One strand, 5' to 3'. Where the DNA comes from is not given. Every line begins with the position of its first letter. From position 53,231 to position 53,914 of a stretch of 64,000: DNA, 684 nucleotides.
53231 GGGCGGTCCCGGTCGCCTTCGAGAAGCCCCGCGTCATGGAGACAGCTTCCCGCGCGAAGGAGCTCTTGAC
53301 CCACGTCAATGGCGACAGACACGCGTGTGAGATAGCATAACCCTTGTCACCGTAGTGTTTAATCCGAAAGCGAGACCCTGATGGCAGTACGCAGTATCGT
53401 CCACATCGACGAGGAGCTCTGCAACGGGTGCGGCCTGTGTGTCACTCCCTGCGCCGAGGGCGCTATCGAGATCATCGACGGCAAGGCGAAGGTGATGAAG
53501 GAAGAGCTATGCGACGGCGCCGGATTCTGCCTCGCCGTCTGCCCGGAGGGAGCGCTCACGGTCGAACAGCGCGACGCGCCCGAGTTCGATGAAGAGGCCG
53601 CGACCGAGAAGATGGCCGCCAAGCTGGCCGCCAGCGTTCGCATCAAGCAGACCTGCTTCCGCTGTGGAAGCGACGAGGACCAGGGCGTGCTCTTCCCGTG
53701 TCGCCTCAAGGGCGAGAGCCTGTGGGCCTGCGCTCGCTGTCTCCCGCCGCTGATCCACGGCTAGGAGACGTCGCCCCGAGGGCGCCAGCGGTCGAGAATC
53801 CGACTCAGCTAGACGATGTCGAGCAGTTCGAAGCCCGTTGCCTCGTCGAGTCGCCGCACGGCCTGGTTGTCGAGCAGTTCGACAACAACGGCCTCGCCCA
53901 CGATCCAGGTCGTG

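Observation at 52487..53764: Crp/Fnr regulator, leaderless promoter, class-II TTGAC-N4-GTCAA site and a di-cluster ferredoxin with an extra Cys4 motif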

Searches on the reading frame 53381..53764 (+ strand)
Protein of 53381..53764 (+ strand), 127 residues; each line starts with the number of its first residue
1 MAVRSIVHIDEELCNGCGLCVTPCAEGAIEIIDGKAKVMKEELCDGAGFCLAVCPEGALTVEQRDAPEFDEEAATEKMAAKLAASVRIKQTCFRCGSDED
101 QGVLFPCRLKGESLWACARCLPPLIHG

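Call 5: search_protein_families(library=pfam, proteins=[window:53381-53764:+], max_evalue=0.01)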
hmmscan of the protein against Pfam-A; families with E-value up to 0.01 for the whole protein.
window:53381-53764:+ (127 aa): 10 families
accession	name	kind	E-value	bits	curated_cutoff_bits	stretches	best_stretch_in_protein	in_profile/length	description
PF12837.12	Fer4_6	-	7e-11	42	25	2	6-29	1-24/24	4Fe-4S binding domain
PF14697.11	Fer4_21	-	1.1e-08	35.5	35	1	8-59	2-57/59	4Fe-4S dicluster domain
PF12838.12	Fer4_7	-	1.3e-07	32.4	27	2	7-28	31-52/52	4Fe-4S dicluster domain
PF13237.11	Fer4_10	-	4.5e-07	30.1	25.5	1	7-55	2-53/53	4Fe-4S dicluster domain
PF12797.12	Fer4_2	-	6.7e-07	29.3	24.5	1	6-25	2-21/22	4Fe-4S binding domain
PF00037.32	Fer4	-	9.2e-07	28.9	21.1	1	7-30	1-24/24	4Fe-4S binding domain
PF25160.1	LdpA_Fe-S-bd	-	3e-06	27.4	27.6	1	39-60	23-44/49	LdpA Fe-S cluster-binding domain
PF13187.11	Fer4_9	-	8e-06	26.2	27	1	14-58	2-51/52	4Fe-4S dicluster domain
PF13459.11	Fer4_15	-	0.00024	22.2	22.4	0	7-60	1-65/66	4Fe-4S single cluster domain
PF13484.11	Fer4_16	-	0.00096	20.3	30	0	44-96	2-57/66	4Fe-4S double cluster binding domain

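Call 6: find_homologous_proteins(query=window:53381-53761:+, max_evalue=0.001)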
Query window:53381-53761:+ (127 aa): 2009 proteins with E <= 0.001 among 2014 candidates; the best 120 are listed.
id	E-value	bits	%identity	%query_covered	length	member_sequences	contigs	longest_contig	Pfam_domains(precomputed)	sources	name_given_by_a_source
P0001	3.4e-77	275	97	100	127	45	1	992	PF14697.12,PF12797.13,PF12837.13,PF00037.33,PF12838.13,PF13459.12,PF25160.2,PF13237.12,PF13187.12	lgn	-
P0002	2.5e-70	253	88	100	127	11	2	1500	PF14697.12,PF12797.13,PF12837.13,PF00037.33,PF12838.13,PF25160.2,PF13237.12,PF13187.12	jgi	jgi:MinD superfamily P-loop ATPase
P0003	1.2e-69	250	87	100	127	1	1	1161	PF14697.12,PF12797.13,PF12837.13,PF00037.33,PF12838.13,PF25160.2,PF13237.12,PF13187.12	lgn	-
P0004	1.4e-68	247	88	100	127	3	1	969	PF14697.12,PF12797.13,PF12837.13,PF00037.33,PF12838.13,PF25160.2,PF13237.12,PF13187.12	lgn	-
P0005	4.7e-67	242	85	100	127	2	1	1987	PF14697.12,PF12797.13,PF12837.13,PF00037.33,PF12838.13,PF25160.2,PF13237.12,PF13187.12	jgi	jgi:MinD superfamily P-loop ATPase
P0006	1.1e-66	241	85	100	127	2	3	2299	PF14697.12,PF12797.13,PF12837.13,PF00037.33,PF12838.13,PF25160.2,PF13237.12,PF13187.12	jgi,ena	-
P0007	3.4e-66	239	86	100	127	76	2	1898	PF14697.12,PF12797.13,PF12837.13,PF00037.33,PF12838.13,PF25160.2,PF13237.12,PF13187.12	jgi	jgi:MinD superfamily P-loop ATPase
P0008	9.4e-66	238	83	100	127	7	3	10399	PF14697.12,PF12797.13,PF12837.13,PF00037.33,PF12838.13,PF25160.2,PF13237.12,PF13187.12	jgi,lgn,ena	-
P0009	1.1e-65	238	83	100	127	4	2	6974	PF14697.12,PF12797.13,PF12837.13,PF00037.33,PF12838.13,PF25160.2,PF13237.12,PF13187.12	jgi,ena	-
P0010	1.5e-65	237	83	100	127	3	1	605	PF14697.12,PF12797.13,PF12837.13,PF00037.33,PF12838.13,PF25160.2,PF13237.12,PF13187.12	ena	-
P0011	1.5e-65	237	82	100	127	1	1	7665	PF14697.12,PF12797.13,PF12837.13,PF00037.33,PF12838.13,PF25160.2,PF13237.12,PF13187.12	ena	-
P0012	1.6e-65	237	83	100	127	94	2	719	PF14697.12,PF12797.13,PF12837.13,PF00037.33,PF12838.13,PF25160.2,PF13237.12,PF13187.12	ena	-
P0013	2.2e-65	237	83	100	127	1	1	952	PF14697.12,PF12797.13,PF12837.13,PF00037.33,PF12838.13,PF25160.2,PF13237.12,PF13187.12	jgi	jgi:MinD superfamily P-loop ATPase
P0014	1.1e-64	234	82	100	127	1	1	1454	PF14697.12,PF12797.13,PF12837.13,PF00037.33,PF12838.13,PF25160.2,PF13237.12,PF13187.12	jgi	-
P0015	3.0e-64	233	82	100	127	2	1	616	PF14697.12,PF12797.13,PF12837.13,PF00037.33,PF12838.13,PF25160.2,PF13237.12,PF13187.12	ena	-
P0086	3.3e-57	210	75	100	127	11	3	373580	PF14697.12,PF12797.13,PF12837.13,PF00037.33,PF12838.13,PF25160.2,PF13237.12,PF13187.12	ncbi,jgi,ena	-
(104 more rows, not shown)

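Call 7: search_protein_families(library=ncbifam, proteins=[window:53381-53764:+], max_evalue=0.01)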
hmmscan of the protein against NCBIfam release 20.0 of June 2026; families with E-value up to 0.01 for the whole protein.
window:53381-53764:+ (127 aa): 67 families (the best 25 are shown)
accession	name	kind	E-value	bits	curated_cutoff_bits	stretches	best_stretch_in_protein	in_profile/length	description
TIGR02179.1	PorD_KorD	subfamily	4.7e-10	39.4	60.05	1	9-63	22-76/78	2-oxoacid:acceptor oxidoreductase, delta subunit, pyruvate/2-ketoisovalerate family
NF040770.1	hetero_SS_HdrA2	exception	3.9e-09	35.2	1100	1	7-67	572-631/777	CoB-CoM heterodisulfide reductase HdrA2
NF045766.1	PhenlGlyoxDHPadI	equivalog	3.4e-08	32.6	700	1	5-80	79-153/443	NADH-dependent phenylglyoxylate dehydrogenase subunit beta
TIGR03294.1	FrhG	equivalog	4.1e-08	33.2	245.5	1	9-59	171-220/228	coenzyme F420 hydrogenase subunit gamma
NF006221.0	PRK08348.1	subfamily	5e-08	32.7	124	1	3-62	35-95/136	NADH-plastoquinone oxidoreductase subunit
NF040864.1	HgcB_ferredoxin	equivalog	7.4e-08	32.1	99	1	7-63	9-65/93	mercury methylation ferredoxin HgcB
NF038196.1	ferrodoxin_EFR1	subfamily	1.3e-07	31.9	75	1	9-64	182-234/242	EFR1 family ferrodoxin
NF005503.0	PRK07118.1-2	equivalog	1.4e-07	31.1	252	1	4-39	159-194/292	RnfABCDGE type electron transport complex subunit B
NF045790.1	OxalOxreddelta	equivalog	1.4e-07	31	230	1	9-70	257-313/316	oxalate oxidoreductase subunit delta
TIGR02700.1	flavo_MJ0208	hypoth_equivalog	1.5e-07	31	251.35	1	8-60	144-195/234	dihydromethanopterin reductase (acceptor)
NF043069.1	T4HPD_activ_SAM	equivalog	4.2e-07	29.6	425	1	7-61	46-99/299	trans-4-hydroxy-L-proline dehydratase activase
NF040684.1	PorD_Arch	equivalog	6.7e-07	29.3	120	1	6-32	56-82/85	pyruvate synthase subunit PorD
NF009945.0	PRK13409.1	equivalog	8.4e-07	28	469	1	7-33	44-70/592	ribosome biogenesis/translation initiation ATPase RLI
NF041778.1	hetero_SS_HdrA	equivalog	1.3e-06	26.6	1400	1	5-63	580-637/771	ferredoxin:CoB-CoM heterodisulfide reductase subunit HdrA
NF043039.1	HgcAB_like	equivalog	1.4e-06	28.2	285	2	5-59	293-349/350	HgcAB-like fusion protein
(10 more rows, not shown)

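Call 9: find_related_loci(query=A1, collection=genome_contigs, flank=4000)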
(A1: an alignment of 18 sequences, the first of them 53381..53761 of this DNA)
Query A1 (127 aa) in genome_contigs; peptide patterns used: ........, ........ (x = any residue, [..] = any of these).
595 stretches matched a pattern; 527 encode a relative of the query (tblastn E <= 1e-3); the best 80 are kept; 80 distinct loci.
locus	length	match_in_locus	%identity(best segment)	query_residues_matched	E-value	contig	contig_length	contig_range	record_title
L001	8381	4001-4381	98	1-127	2e-80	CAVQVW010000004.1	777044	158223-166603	MAG: uncultured Thermoleophilia bacterium isolate MFD09964.bin.1.34 genome assembly, contig: contig_25912, whole genome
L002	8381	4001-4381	94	1-127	3e-77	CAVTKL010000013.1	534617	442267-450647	MAG: uncultured Thermoleophilia bacterium isolate MFD04716.bin.1.395 genome assembly, contig: contig_6394, whole genome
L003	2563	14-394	87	1-127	1e-70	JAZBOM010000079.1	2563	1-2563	MAG: Thermoleophilia bacterium isolate bin.663 k117_1592436, whole genome shotgun sequence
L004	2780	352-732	87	1-127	3e-70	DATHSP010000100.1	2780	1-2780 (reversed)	MAG TPA_asm: Thermoleophilia bacterium isolate SMAG_U16054 k141_453869, whole genome shotgun sequence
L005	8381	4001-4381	83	1-127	5e-69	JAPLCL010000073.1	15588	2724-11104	MAG: Actinomycetota bacterium isolate LacPavin_0920_SED2_MAG_69_15 LacPavin_0920_SED2_scaffold_184336, whole genome shot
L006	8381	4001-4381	85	1-127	7e-69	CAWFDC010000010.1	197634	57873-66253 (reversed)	MAG: uncultured Thermoleophilia bacterium isolate MFD04716.bin.2.196 genome assembly, contig: contig_47786, whole genome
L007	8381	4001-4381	85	1-127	7e-69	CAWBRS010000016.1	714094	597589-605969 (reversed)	MAG: uncultured Thermoleophilia bacterium isolate MFD00709.bin.2.166 genome assembly, contig: contig_47876, whole genome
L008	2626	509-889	82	1-127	2e-69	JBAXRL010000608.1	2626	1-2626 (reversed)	MAG: Actinomycetes bacterium isolate ELA582 MAG582_608, whole genome shotgun sequence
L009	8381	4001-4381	82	1-127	2e-68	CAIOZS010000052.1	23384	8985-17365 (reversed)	MAG: uncultured Thermoleophilia bacterium isolate AlinenLipids_bin-3389 genome assembly, contig: bin-3389:052/352, whole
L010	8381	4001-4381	83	1-127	9e-68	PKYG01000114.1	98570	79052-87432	MAG: Actinomycetota bacterium isolate palsa_647 73.20120500_P19.4_contig_117, whole genome shotgun sequence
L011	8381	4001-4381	83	1-127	6e-68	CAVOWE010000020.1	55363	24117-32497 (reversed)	MAG: uncultured Thermoleophilia bacterium isolate MFD00032.bin.3.236 genome assembly, contig: contig_49554, whole genome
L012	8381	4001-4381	87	1-127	5e-68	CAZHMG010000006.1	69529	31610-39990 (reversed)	MAG TPA_asm: uncultured Thermoleophilia bacterium isolate SRP302447_co3_62 genome assembly, contig: NODE_1076_length_695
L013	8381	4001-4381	83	1-127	6e-68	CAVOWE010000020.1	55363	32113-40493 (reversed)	MAG: uncultured Thermoleophilia bacterium isolate MFD00032.bin.3.236 genome assembly, contig: contig_49554, whole genome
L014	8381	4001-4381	83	1-127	3e-67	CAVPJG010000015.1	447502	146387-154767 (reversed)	MAG: uncultured Thermoleophilia bacterium isolate MFD00032.bin.2.164 genome assembly, contig: contig_9147, whole genome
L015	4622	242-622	83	1-127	2e-67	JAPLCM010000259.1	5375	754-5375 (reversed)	MAG: Actinomycetota bacterium isolate LacPavin_0920_SED4_MAG_69_54 LacPavin_0920_SED4_scaffold_1160337, whole genome sho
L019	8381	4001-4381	81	1-127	1e-65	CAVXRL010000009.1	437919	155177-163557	MAG: uncultured Actinomycetes bacterium isolate MFD01721.bin.1.253 genome assembly, contig: contig_6243, whole genome sh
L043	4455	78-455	75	1-126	1e-61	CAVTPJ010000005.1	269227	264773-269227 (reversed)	MAG: uncultured Thermoleophilia bacterium isolate MFD00905.bin.2.53 genome assembly, contig: contig_3459, whole genome s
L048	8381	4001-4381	72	1-127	7e-60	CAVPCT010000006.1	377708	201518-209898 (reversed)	MAG: uncultured Thermoleophilia bacterium isolate MFD00032.bin.2.59 genome assembly, contig: contig_49755, whole genome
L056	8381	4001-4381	76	1-127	8e-58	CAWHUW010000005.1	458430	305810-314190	MAG: uncultured Thermoleophilia bacterium isolate MFD02979.bin.2.124 genome assembly, contig: contig_32714, whole genome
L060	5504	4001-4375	77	1-127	5e-57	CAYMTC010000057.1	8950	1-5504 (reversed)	MAG TPA_asm: uncultured Thermoleophilia bacterium isolate binchicken_co43_327 genome assembly, contig: NODE_13916_length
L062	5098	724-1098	70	1-127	1e-55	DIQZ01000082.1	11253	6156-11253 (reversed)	MAG TPA_asm: Firmicutes bacterium UBA5449 UBA5449_contig_11293, whole genome shotgun sequence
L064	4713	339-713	69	1-127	2e-55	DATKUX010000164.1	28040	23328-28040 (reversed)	MAG TPA_asm: Spirochaetia bacterium isolate SMAG_U14118 k141_1856409, whole genome shotgun sequence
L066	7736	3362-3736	70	1-127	6e-55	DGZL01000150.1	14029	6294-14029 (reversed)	MAG TPA_asm: Firmicutes bacterium UBA4981 UBA4981_contig_9848, whole genome shotgun sequence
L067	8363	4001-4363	69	4-126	5e-55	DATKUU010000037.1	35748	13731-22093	MAG TPA_asm: Phycisphaerae bacterium isolate SMAG_U14115 k141_2488858, whole genome shotgun sequence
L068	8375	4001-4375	65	1-127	2e-54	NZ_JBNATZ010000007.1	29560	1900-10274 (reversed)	MAG: Desulfofundulus sp. isolate Kamch4342-3A-MB-06 bin6.fa-7, whole genome shotgun sequence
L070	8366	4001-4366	68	4-127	4e-54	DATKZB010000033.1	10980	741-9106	MAG TPA_asm: Phycisphaerae bacterium isolate SMAG_U14234 k141_4660707, whole genome shotgun sequence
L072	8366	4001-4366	68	4-127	7e-54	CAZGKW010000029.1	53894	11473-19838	MAG TPA_asm: uncultured Anaerolineales bacterium isolate binchicken_co17_275 genome assembly, contig: NODE_1874_length_5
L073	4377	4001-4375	69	1-127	5e-54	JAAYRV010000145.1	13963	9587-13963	MAG: Bacillota bacterium isolate AS23ysBPME_252 95231_AS23, whole genome shotgun sequence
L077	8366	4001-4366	67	4-127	4e-54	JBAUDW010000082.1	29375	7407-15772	MAG: Phycisphaerae bacterium isolate MFD12939_ilm_asm_bin30 k127_11539, whole genome shotgun sequence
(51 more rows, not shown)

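Call 18: search_protein_families(library=ncbifam, proteins=[L043:572-2437:+, L019:1962-3785:-, L056:1095-2729:+, L048:2524-3774:-], max_evalue=0.00001)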
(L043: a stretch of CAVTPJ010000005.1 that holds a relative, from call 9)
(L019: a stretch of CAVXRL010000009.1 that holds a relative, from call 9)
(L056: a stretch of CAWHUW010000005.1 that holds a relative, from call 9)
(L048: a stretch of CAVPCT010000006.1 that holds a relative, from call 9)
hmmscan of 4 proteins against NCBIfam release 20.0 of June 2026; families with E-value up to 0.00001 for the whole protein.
L043:572-2437:+ (621 aa): 4 families
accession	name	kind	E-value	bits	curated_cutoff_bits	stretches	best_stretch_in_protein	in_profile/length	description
TIGR01702.1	CO_DH_cata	equivalog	1e-218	727.5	478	1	4-621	1-621/621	anaerobic carbon-monoxide dehydrogenase catalytic subunit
TIGR00314.1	cdhA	equivalog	2.7e-11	42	781.3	1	44-118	66-138/784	CO dehydrogenase/acetyl-CoA synthase complex subunit alpha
TIGR01703.1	hybrid_clust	equivalog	1.8e-09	36.7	360.8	1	389-564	331-482/522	hydroxylamine reductase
NF003658.0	PRK05290.1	equivalog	1.8e-07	30.1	367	1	396-564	360-504/546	hydroxylamine reductase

L019:1962-3785:- (607 aa): 11 families
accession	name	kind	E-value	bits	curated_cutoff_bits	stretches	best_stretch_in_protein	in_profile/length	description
TIGR03710.1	OAFO_sf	subfamily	5.8e-149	497.2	482.75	1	4-600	2-559/561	2-oxoacid:acceptor oxidoreductase subunit alpha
NF041170.1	Oxoac_fdxalpha_Archa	equivalog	1.5e-94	317.6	800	3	127-367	166-424/636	2-oxoacid:ferredoxin oxidoreductase subunit alpha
NF006412.0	PRK08659.1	equivalog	4.3e-52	177.6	411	2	191-363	7-179/378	2-oxoacid:acceptor oxidoreductase subunit alpha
NF005507.0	PRK07119.1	subfamily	4.6e-45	154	399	1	191-359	6-174/352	3-methyl-2-oxobutanoate dehydrogenase subunit VorB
NF007206.0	PRK09627.1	equivalog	3.7e-41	141.3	579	1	201-359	15-173/375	2-oxoglutarate synthase subunit alpha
NF045764.1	PhenlGlyoxDHPadG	equivalog_domain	2.5e-11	42.7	700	1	193-293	6-108/398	NADH-dependent phenylglyoxylate dehydrogenase subunit alpha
NF007201.0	PRK09622.1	equivalog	9.5e-10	37.9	590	1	205-318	26-140/405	2-oxoacid:ferredoxin oxidoreductase subunit alpha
NF040682.1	PorA_Arch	equivalog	1.4e-07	30.8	550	1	207-293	21-109/387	pyruvate synthase subunit PorA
NF006232.0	PRK08366.1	equivalog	4e-07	29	646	1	191-293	9-113/394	2-ketoisovalerate ferredoxin oxidoreductase subunit alpha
TIGR03336.1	IOR_alpha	equivalog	3.2e-06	25.8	650.9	0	191-261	4-74/595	indolepyruvate ferredoxin oxidoreductase subunit alpha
NF006233.0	PRK08367.1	equivalog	8.8e-06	24.8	625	0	211-293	26-110/394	pyruvate ferredoxin oxidoreductase subunit alpha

L056:1095-2729:+ (544 aa): 15 families
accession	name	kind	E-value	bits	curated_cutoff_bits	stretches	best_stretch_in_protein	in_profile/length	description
NF007012.0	PRK09476.1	equivalog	5e-32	111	269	1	335-533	12-209/254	ferredoxin-type protein NapG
TIGR02163.1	napH_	subfamily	1.2e-27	97.1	213.05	2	207-312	151-248/255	NapH/MauN family ferredoxin-type protein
TIGR00397.1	mauM_napG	subfamily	1.7e-23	83.3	178.85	1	332-536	2-203/213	MauM/NapG family ferredoxin-type protein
NF007013.0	PRK09477.1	equivalog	7.1e-23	81.1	234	2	4-166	8-179/286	quinol dehydrogenase ferredoxin subunit NapH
NF042909.1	FMH_DH_FwdF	exception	7e-16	58.2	375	2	252-313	52-114/336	tungsten-dependent formylmethanofuran dehydrogenase subunit FwdF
TIGR00402.1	napF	equivalog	2.6e-12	46.9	102.2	1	365-521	22-145/149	ferredoxin-type protein NapF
NF038196.1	ferrodoxin_EFR1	subfamily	1e-09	38.8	75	0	505-522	182-199/242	EFR1 family ferrodoxin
NF058577.1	FdxA_fam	equivalog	2.4e-09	37.2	65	0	252-275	4-27/52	4Fe-4S ferredoxin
TIGR01971.1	NuoI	subfamily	3.8e-09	36.2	113.05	0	467-522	47-96/121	NADH-quinone oxidoreductase, chain I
NF046105.1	TransRegNosR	equivalog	1.7e-08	33.3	1000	1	215-308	585-663/680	transcriptional regulator NosR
TIGR02512.1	FeFe_hydrog_A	subfamily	3.3e-08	32.8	405.95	0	378-436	7-68/375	[FeFe] hydrogenase, group A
NF045874.1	Vhu_polyferre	exception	9.3e-08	31.2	600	0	252-435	223-346/381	F420-non-reducing hydrogenase associated-polyferredoxin VhuB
NF040864.1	HgcB_ferredoxin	equivalog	1.8e-07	30.9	99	0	230-279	22-68/93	mercury methylation ferredoxin HgcB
NF009945.0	PRK13409.1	equivalog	3.5e-07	29.3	469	1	450-532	4-73/592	ribosome biogenesis/translation initiation ATPase RLI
TIGR02179.1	PorD_KorD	subfamily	5.2e-07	29.7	60.05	0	378-436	25-73/78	2-oxoacid:acceptor oxidoreductase, delta subunit, pyruvate/2-ketoisovalerate family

L048:2524-3774:- (416 aa): 0 families
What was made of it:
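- TIGR01702 scores 727 bits (call 18). The gene after the ferredoxin gene in relatives passes the NCBIfam model for the anaerobic CODH catalytic subunit, at 727 bits (call 18).
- Tried and rejected: I considered it when the neighbour in relatives scored as CODH (call 18).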

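Call 22: search_protein_families(library=pfam, proteins=[L068:2544-3791:-, L068:4770-5504:+, L068:1186-2391:-, L062:1109-1975:-, L062:2214-3374:-, L066:4041-4946:-, L066:2791-3213:+, L073:3-2444:+, L064:850-2046:-, L073:3018-3431:+], max_evalue=0.00001)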
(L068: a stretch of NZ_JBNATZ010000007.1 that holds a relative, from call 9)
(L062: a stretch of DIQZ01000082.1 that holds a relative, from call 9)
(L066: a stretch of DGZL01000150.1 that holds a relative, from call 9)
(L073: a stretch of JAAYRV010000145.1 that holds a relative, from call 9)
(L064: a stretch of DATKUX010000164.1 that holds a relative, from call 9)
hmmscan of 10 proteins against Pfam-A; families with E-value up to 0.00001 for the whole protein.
L068:2544-3791:- (415 aa): 1 family
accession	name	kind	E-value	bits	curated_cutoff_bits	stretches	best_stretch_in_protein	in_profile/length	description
PF07670.19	Gate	-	1.4e-16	61.2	29.6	1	48-146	4-101/104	Nucleoside recognition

L068:4770-5504:+ (244 aa): 1 family
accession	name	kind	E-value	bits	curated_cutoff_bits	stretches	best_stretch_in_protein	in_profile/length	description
PF00149.33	Metallophos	-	7.6e-13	49.8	21.5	1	1-208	1-190/191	Calcineurin-like phosphoesterase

L068:1186-2391:- (401 aa): 5 families
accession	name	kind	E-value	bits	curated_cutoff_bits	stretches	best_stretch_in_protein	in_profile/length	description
PF00534.26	Glycos_transf_1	-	1.8e-35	122.4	26.4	1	191-368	4-172/172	Glycosyl transferases group 1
PF13439.12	Glyco_transf_4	-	3.3e-29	102.5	28.5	1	14-180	1-170/170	Glycosyltransferase Family 4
PF13692.12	Glyco_trans_1_4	-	3.2e-25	89.5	27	1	203-354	2-142/142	Glycosyl transferases group 1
PF13579.12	Glyco_trans_4_4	-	6.5e-14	53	29.7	1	15-174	1-157/158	Glycosyl transferase 4-like domain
PF20706.3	GT4-conflict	-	1.2e-07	31.5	26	1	179-376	175-379/385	Family 4 Glycosyltransferase in conflict systems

L062:1109-1975:- (288 aa): 3 families
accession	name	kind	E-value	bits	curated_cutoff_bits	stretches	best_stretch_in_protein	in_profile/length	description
PF00175.26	NAD_binding_1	-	1.2e-17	64.9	22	1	126-230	1-107/109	Oxidoreductase NAD-binding domain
PF10418.14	DHODB_Fe-S_bind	-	5e-11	42.6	23.9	1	249-281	1-40/41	Iron-sulfur cluster binding domain of dihydroorotate dehydrogenase B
PF00970.30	FAD_binding_6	-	1.8e-07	31.8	21.1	1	26-113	7-97/99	Oxidoreductase FAD-binding domain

L062:2214-3374:- (386 aa): 1 family
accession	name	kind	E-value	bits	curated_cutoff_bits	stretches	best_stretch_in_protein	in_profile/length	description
PF17179.9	Fer4_22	-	4e-33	114.6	27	1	278-370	1-94/95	4Fe-4S dicluster domain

L066:4041-4946:- (301 aa): 1 family
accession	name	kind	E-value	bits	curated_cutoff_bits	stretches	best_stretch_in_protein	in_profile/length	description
PF00528.27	BPD_transp_1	-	6.3e-29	101.4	26.4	1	102-289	1-180/184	Binding-protein-dependent transport system inner membrane component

L066:2791-3213:+ (140 aa): 1 family
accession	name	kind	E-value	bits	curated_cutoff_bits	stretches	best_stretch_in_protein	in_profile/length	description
PF01850.27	PIN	-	3.8e-08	34.4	23.6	1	3-130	1-117/120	PIN domain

L073:3-2444:+ (813 aa): 7 families
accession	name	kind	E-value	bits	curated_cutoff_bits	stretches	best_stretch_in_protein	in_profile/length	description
PF03704.23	BTAD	-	1.8e-19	71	22.1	1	667-804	1-142/146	Bacterial transcriptional activator domain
PF13424.12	TPR_12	-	4.6e-18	65.6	30.1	0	186-249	8-73/77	Tetratricopeptide repeat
PF17874.7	TPR_MalT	-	2.1e-15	57.3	45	1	145-337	4-201/336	MalT-like TPR region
PF14559.12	TPR_19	-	4.1e-08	33.9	25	0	312-376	4-65/68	Tetratricopeptide repeat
PF13428.12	TPR_14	-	4.3e-08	33.5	23.5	0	727-765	4-42/44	Tetratricopeptide repeat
PF13374.12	TPR_10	-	3.9e-06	27.1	27.5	0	302-329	5-32/42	Tetratricopeptide repeat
PF13176.12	TPR_7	-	6.5e-06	26.3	27.9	0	730-753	5-28/36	Tetratricopeptide repeat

L064:850-2046:- (398 aa): 1 family
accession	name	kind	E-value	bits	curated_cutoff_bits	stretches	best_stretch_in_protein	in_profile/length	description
PF07690.21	MFS_1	-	9.9e-44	150.1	33.4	2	21-347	2-347/347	Major Facilitator Superfamily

L073:3018-3431:+ (137 aa): 1 family
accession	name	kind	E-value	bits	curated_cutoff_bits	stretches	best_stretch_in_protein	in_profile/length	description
PF05168.19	HEPN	-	2.5e-16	60.3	22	1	8-107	2-99/117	HEPN domain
